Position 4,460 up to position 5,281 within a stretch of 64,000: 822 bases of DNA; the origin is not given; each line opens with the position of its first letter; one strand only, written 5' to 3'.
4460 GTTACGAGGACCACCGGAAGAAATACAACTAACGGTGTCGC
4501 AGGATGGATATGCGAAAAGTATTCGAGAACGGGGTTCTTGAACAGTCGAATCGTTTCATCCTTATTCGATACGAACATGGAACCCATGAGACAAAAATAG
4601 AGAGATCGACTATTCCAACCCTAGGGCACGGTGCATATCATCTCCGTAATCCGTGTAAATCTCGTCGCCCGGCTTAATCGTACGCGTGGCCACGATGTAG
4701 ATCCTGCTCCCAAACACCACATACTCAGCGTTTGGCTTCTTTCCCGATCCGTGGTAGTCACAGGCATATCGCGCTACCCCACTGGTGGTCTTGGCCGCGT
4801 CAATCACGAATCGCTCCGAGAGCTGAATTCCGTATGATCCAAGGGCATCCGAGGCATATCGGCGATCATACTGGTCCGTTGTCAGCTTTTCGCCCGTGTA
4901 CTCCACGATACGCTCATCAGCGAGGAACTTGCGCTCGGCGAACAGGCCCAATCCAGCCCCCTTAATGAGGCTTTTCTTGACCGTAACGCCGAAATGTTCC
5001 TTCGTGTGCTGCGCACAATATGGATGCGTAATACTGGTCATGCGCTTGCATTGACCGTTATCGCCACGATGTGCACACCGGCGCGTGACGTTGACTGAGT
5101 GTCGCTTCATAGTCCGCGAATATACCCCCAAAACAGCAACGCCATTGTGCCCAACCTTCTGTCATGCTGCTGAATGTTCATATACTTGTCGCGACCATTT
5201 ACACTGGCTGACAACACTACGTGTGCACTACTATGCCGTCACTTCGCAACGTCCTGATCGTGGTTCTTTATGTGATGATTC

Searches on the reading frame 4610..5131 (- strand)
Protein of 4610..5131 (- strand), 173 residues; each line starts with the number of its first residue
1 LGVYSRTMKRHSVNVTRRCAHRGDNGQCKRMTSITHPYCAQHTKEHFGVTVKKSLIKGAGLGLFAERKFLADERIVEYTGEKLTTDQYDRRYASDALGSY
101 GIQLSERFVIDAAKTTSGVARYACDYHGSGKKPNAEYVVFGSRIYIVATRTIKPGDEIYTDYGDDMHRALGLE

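Call 8: search_protein_families(library=pfam, proteins=[window:4610-5131:-], max_evalue=0.001)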
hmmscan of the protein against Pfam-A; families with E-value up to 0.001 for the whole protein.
window:4610-5131:- (173 aa): 1 family
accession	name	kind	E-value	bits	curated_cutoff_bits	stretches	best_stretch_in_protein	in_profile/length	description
PF00856.33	SET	-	7.6e-15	55.7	22.4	1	60-163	1-105/105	SET domain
